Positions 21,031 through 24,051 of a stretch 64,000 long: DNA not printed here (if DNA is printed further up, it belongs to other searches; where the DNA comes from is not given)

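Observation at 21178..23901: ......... intein splitting the Walker A motif of a prophage SF2 helicase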

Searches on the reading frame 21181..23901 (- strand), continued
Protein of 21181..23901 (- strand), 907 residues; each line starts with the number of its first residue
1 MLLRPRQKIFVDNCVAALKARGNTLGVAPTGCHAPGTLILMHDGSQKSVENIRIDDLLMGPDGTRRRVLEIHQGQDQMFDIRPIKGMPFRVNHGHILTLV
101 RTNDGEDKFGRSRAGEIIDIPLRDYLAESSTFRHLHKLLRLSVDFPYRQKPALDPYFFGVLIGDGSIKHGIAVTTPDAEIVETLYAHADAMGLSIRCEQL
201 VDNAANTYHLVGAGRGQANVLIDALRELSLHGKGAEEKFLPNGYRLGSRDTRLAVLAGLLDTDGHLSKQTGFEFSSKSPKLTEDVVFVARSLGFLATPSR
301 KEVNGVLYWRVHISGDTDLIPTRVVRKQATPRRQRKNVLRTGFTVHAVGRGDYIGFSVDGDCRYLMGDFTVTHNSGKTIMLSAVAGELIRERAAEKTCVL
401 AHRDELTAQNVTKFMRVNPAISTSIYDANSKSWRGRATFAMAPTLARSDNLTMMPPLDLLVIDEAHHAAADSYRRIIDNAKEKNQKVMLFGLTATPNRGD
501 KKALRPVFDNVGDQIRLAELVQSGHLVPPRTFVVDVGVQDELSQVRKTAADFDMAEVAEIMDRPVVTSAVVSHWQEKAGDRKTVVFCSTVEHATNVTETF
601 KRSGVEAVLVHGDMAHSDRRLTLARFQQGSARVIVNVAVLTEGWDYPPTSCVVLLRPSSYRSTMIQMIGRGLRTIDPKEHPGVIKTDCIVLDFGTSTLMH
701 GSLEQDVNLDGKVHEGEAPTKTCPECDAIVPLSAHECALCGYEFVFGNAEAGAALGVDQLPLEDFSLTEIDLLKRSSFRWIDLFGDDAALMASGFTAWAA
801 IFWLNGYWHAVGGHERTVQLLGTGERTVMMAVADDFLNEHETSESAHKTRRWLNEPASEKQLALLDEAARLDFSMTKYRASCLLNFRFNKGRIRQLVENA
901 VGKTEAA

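Call 17: get_annotated_region(hit=H22, flank=3000)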
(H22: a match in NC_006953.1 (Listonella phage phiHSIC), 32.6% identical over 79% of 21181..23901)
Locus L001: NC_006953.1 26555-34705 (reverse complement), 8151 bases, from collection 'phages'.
description: Listonella phage phiHSIC, complete genome.
organism: Listonella phage phiHSIC (NCBI taxid 310539)
taxonomy: Viruses; Duplodnaviria; Heunggongvirae; Uroviricota; Caudoviricetes
host: Listonella pelagia; source: -; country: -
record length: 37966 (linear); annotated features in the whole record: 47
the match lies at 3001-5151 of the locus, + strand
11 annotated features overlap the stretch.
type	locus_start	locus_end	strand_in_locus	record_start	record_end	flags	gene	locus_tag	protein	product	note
CDS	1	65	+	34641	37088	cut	ORF47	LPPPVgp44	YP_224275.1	DNA primase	similar to ATPase of Clostridium thermocellum, ZP_0311598, and integrase, vibriophage VP2, YP_0311598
CDS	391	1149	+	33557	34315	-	ORF46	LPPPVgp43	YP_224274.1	Sak4-like ssDNA annealing protein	similar to helicase subunit of Holliday junction resolvasome, Magnetococcus ZP_00289517, and phage associated protein, ...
CDS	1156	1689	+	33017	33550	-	ORF45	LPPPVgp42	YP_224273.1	single strand DNA binding protein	-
CDS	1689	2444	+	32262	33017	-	ORF44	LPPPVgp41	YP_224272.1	hypothetical protein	-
CDS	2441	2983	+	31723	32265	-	ORF43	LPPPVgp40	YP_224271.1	RusA-like Holliday junction resolvase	-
CDS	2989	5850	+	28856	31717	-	ORF42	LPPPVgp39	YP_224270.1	DarB-like antirestriction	similar to helicase of Erwinia carotovora, YP_50835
CDS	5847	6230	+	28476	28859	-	ORF41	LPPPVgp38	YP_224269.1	hypothetical protein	putative phage protein of enterobacteriophage P1, YP_006552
CDS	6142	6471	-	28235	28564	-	ORF40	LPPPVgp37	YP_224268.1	hypothetical protein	-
CDS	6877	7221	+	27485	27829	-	ORF39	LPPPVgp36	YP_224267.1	hypothetical protein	-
CDS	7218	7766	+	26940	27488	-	ORF38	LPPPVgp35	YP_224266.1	hypothetical protein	-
CDS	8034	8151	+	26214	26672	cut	ORF37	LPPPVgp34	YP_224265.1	putative phage lysozyme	similar to gp5 baseplate hub subunit and tail lysozyme, phage 44RR2.8t in GenBank Accession Number AAQ81457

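Call 18: get_annotated_region(hit=H27, flank=3000)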
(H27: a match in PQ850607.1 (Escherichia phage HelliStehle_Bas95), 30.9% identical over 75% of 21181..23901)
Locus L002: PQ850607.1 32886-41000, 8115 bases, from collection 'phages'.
description: Escherichia phage HelliStehle_Bas95, complete genome.
organism: Escherichia phage HelliStehle_Bas95 (NCBI taxid 3398416)
taxonomy: Viruses; Duplodnaviria; Heunggongvirae; Uroviricota; Caudoviricetes
host: Escherichia coli; source: Birsig river; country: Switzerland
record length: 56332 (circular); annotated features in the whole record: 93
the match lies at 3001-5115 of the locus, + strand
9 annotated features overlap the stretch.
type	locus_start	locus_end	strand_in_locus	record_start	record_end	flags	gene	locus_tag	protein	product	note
CDS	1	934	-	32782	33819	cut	-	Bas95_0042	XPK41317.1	ssDNA binding and annealing protein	Gp2.5-like; RNA and nucleotide metabolism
CDS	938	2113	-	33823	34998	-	-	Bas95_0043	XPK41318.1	exonuclease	RNA and nucleotide metabolism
CDS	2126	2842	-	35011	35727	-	-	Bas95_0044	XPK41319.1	hypothetical protein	-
CDS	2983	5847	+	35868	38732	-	-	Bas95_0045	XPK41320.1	exonuclease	RNA and nucleotide metabolism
misc_feature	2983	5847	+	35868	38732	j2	-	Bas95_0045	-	-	similar to helicase protein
misc_feature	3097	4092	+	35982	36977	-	-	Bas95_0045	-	-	similar to intein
CDS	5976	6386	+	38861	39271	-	-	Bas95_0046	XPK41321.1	hypothetical protein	-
CDS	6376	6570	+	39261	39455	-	-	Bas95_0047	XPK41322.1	hypothetical protein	-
CDS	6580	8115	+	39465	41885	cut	-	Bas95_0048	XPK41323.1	DNA primase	RNA and nucleotide metabolism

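Call 19: get_annotated_region(hit=H9, flank=3000)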
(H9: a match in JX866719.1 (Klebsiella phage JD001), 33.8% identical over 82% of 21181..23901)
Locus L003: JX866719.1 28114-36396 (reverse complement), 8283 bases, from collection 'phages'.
description: Klebsiella phage JD001, complete genome.
organism: Klebsiella phage JD001 (NCBI taxid 1236000)
taxonomy: Viruses; Duplodnaviria; Heunggongvirae; Uroviricota; Caudoviricetes; Jedunavirus; Jedunavirus JD001
host: Klebsiella pneumoniae JDM777; source: hospital; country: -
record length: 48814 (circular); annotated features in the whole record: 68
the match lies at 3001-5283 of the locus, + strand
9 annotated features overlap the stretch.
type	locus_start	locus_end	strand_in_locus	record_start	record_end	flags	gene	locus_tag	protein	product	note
CDS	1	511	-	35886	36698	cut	-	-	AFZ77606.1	hypothetical protein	gp68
CDS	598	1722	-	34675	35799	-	-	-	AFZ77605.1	hypothetical protein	-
CDS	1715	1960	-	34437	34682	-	-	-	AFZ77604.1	hypothetical protein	-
CDS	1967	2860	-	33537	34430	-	-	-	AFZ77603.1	hypothetical protein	-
CDS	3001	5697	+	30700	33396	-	-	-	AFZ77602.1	putative helicase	-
CDS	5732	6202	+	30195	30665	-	-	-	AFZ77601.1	hypothetical protein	-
CDS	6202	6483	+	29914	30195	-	-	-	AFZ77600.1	thiolase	-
CDS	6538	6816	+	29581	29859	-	-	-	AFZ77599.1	putative TetR transcriptional regulator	-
CDS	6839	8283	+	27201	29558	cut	-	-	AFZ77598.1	hypothetical protein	-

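Call 25: find_encoding_contigs(protein=P0001, flank=3000, max_places=4)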
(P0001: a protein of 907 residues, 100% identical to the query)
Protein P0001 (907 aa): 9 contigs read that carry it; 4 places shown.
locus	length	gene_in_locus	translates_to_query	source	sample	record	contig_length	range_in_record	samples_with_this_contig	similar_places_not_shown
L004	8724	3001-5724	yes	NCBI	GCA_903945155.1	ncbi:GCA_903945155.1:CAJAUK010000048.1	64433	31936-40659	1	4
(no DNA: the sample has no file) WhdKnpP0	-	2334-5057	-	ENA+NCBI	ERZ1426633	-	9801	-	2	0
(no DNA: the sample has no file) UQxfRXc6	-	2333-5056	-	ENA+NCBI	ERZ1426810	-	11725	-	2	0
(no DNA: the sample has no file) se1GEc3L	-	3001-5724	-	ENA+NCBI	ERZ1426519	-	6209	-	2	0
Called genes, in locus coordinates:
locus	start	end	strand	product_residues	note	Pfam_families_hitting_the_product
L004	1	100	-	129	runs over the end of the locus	PF01381:HTH_3, PF13560:HTH_31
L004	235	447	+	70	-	-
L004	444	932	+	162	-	-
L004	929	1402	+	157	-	-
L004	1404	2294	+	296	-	PF13479:AAA_24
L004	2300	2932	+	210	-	-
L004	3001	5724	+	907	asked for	PF05203:Hom_end_hint, PF05204:Hom_end (faint), PF14528:LAGLIDADG_3 (weak), PF04851:ResIII, PF18766:SWI2_SNF2 (weak), PF00270:DEAD (faint), PF00271:Helicase_C, PF10571:UPF0547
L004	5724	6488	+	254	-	-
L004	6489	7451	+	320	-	-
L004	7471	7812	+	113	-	PF20121:DUF6511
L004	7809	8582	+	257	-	-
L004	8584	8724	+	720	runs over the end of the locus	PF13481:AAA_25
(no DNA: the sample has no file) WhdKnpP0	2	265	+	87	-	?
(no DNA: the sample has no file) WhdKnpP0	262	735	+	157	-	-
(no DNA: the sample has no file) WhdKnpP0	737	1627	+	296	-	PF13479:AAA_24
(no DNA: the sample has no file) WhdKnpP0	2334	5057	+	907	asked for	PF05203:Hom_end_hint, PF05204:Hom_end (faint), PF14528:LAGLIDADG_3 (weak), PF04851:ResIII, PF18766:SWI2_SNF2 (weak), PF00270:DEAD (faint), PF00271:Helicase_C, PF10571:UPF0547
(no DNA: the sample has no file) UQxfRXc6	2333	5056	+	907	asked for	PF05203:Hom_end_hint, PF05204:Hom_end (faint), PF14528:LAGLIDADG_3 (weak), PF04851:ResIII, PF18766:SWI2_SNF2 (weak), PF00270:DEAD (faint), PF00271:Helicase_C, PF10571:UPF0547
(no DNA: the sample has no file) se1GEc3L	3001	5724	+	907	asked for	PF05203:Hom_end_hint, PF05204:Hom_end (faint), PF14528:LAGLIDADG_3 (weak), PF04851:ResIII, PF18766:SWI2_SNF2 (weak), PF00270:DEAD (faint), PF00271:Helicase_C, PF10571:UPF0547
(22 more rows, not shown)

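Call 26: find_encoding_contigs(protein=P0046, flank=6000, max_places=3)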
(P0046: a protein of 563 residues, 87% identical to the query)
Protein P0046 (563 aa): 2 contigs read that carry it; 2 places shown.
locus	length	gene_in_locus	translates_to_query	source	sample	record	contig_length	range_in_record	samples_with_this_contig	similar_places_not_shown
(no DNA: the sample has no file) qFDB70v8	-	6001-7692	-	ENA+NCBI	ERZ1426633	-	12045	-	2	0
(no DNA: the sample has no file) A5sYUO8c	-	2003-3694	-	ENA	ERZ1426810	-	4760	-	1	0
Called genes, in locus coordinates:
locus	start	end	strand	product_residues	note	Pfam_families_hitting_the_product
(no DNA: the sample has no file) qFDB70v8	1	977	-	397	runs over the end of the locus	PF00589:Phage_integrase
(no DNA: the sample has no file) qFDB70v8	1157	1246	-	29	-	-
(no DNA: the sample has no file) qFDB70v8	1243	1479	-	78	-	-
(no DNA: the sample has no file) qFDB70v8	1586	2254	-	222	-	-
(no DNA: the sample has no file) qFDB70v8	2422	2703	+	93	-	-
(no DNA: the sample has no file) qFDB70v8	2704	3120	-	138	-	PF01381:HTH_3, PF12844:HTH_19 (weak), PF13560:HTH_31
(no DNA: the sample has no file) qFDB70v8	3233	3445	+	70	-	-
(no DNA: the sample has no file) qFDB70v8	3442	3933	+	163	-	-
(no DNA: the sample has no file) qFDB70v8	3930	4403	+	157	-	-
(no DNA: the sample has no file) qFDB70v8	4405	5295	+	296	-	PF13479:AAA_24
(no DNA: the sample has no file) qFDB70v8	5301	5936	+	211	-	-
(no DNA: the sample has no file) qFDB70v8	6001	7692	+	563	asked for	PF00270:DEAD, PF04851:ResIII, PF13604:AAA_30, PF18766:SWI2_SNF2 (weak), PF00271:Helicase_C, PF10571:UPF0547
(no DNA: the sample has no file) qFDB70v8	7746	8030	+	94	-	PF20121:DUF6511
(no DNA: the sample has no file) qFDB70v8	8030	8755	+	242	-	?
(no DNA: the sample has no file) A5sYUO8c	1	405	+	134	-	?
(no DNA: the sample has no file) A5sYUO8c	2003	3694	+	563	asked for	PF00270:DEAD, PF04851:ResIII, PF13604:AAA_30, PF18766:SWI2_SNF2 (weak), PF00271:Helicase_C, PF10571:UPF0547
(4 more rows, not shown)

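Call 27: find_encoding_contigs(protein=P0044, flank=6000, max_places=3)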
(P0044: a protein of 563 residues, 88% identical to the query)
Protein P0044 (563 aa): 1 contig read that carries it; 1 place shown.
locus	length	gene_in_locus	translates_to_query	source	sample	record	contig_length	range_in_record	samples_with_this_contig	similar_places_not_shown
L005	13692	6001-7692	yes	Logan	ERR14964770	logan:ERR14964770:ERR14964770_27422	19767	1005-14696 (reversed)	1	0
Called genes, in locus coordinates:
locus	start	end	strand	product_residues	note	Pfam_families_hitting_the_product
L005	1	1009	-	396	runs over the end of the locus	PF00589:Phage_integrase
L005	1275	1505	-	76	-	-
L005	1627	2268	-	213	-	PF01381:HTH_3 (weak)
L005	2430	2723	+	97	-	-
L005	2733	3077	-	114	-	-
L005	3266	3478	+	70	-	-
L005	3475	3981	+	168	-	-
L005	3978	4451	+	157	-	-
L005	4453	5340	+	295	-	PF13479:AAA_24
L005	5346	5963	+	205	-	-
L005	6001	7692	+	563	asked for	PF00270:DEAD, PF04851:ResIII, PF13604:AAA_30 (weak), PF18766:SWI2_SNF2 (weak), PF00271:Helicase_C, PF10571:UPF0547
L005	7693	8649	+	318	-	-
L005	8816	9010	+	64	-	PF20121:DUF6511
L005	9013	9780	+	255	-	-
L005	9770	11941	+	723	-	PF13481:AAA_25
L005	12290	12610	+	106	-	-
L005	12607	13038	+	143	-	PF19889:DUF6362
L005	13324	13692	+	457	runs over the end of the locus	?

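Call 45: search_protein_families(library=phrogs, proteins=[window:21181-23901:-], max_evalue=0.001)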
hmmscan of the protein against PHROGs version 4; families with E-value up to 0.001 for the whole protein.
window:21181-23901:- (907 aa): 9 families
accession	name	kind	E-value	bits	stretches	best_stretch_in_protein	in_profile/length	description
phrog_16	-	DNA, RNA and nucleotide metabolism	8.5e-78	263.6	1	375-764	301-659/986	DNA helicase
phrog_9690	-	DNA, RNA and nucleotide metabolism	3.3e-21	76.6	1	459-679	43-261/306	DNA helicase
phrog_19299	-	head and packaging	3.8e-14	53.1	1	47-299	46-300/702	terminase large subunit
phrog_510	-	DNA, RNA and nucleotide metabolism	5.3e-09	36.3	1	40-276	415-637/667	DNA primase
phrog_34449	-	unknown function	1.4e-08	35.5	0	28-107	57-137/241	-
phrog_30356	-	DNA, RNA and nucleotide metabolism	1e-07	31.4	1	154-303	488-639/823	helicase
phrog_15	-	head and packaging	1.1e-05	25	1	142-277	191-319/1330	terminase large subunit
phrog_16694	-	unknown function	2.3e-05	23.5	1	548-676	528-662/1010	-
phrog_62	-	DNA, RNA and nucleotide metabolism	9.3e-05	21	0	576-646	1000-1069/1881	DNA helicase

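Call 47: find_encoding_contigs(protein=P0002, flank=6000, max_places=2)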
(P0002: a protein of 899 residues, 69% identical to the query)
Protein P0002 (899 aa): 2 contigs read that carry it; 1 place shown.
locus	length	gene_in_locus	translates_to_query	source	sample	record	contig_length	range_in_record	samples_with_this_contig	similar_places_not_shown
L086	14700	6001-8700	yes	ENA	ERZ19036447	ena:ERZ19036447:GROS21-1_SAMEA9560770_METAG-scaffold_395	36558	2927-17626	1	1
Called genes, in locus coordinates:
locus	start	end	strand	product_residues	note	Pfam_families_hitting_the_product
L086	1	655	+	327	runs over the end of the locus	-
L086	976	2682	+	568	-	PF14439:Bd3614-deam (faint), PF00383:dCMP_cyt_deam_1, PF14437:MafB19-deam (weak)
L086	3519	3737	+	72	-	PF12728:HTH_17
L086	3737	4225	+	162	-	-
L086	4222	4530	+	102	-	-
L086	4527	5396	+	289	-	PF13479:AAA_24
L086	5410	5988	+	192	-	-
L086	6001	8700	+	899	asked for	PF05203:Hom_end_hint, PF05204:Hom_end (faint), PF14528:LAGLIDADG_3 (weak), PF04851:ResIII, PF00271:Helicase_C, PF10571:UPF0547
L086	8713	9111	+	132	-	PF20121:DUF6511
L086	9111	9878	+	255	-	-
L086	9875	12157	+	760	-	PF13481:AAA_25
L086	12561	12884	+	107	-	-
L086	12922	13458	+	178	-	-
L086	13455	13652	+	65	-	-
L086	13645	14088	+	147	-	PF19889:DUF6362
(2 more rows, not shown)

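Call 49: predict_structure(alignment_id=A3)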
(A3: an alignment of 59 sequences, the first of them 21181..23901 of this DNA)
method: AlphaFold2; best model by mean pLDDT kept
length: 907 residues; sequences in the alignment: 59
mean_pLDDT: 80.2   pTM: 0.45
mean pLDDT of the five models: 80.2, 76.9, 76.2, 75.9, 75.8
residues with pLDDT >= 90: 339; 70-90: 369; 50-70: 132; < 50: 67
segments of 3 or more residues with pLDDT < 50: 1-3, 29-31, 496-500, 641-643, 677-683, 711-720, 746-775, 905-907
pLDDT, mean of each block of 10 residues (from residue 1): 60 86 71 73 91 91 81 68 82 79 63 72 80 88 89 96 92 95 96 93 91 87 94 94 94 97 85 93 95 92 91 91 91 72 84 68 85 63 86 82 73 75 92 94 94 95 84 93 93 58 72 69 63 80 76 86 88 89 90 94 94 80 84 80 59 84 74 56 65 78 58 37 65 58 48 33 29 58 89 92 91 91 86 88 74 88 89 89 92 87 53
secondary structure, 60 per line:
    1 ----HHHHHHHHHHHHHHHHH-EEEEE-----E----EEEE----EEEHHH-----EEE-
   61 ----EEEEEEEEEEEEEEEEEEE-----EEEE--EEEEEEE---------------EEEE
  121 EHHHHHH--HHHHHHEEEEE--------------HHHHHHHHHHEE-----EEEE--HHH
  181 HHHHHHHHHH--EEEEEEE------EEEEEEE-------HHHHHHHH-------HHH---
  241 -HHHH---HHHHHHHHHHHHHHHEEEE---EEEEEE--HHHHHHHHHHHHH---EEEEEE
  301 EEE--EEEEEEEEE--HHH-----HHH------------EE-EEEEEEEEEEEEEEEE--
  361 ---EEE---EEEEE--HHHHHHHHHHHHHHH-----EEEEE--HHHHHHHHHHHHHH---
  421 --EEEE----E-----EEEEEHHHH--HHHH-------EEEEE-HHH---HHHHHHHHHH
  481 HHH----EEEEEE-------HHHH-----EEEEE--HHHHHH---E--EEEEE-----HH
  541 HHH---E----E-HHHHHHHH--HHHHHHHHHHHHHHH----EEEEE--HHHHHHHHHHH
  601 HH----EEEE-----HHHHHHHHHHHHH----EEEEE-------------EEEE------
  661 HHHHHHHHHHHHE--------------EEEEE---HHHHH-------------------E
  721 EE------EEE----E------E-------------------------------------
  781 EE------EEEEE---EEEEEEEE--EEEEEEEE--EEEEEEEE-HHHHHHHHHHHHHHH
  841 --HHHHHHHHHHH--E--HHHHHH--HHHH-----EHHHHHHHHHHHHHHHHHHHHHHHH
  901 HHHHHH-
elements in order (helices of 4 or more, strands of 3 or more residues): H5-21 E23-27 E38-41 E46-48 E57-59 E65-83 E89-92 E95-101 E117-121 H122-127 H130-135 E136-140 H155-164 E172-175 H178-190 E193-199 E206-212 H220-227 H242-245 H249-263 E264-267 E271-276 H279-291 E295-303 E306-314 E343-358 E364-366 E370-374 H377-391 E397-401 H404-417 E423-426 E437-441 H442-445 H448-451 E459-463 H471-483 E488-493 H501-504 E510-514 H517-522 E529-533 H539-543 H554-561 H564-578 E583-587 H590-602 E607-610 H616-628 E633-637 E651-654 H661-672 E688-692 H696-700 E720-722 E729-731 E789-793 E797-804 E807-814 E817-824 H826-840 H843-853 H859-864 H867-870 H877-906
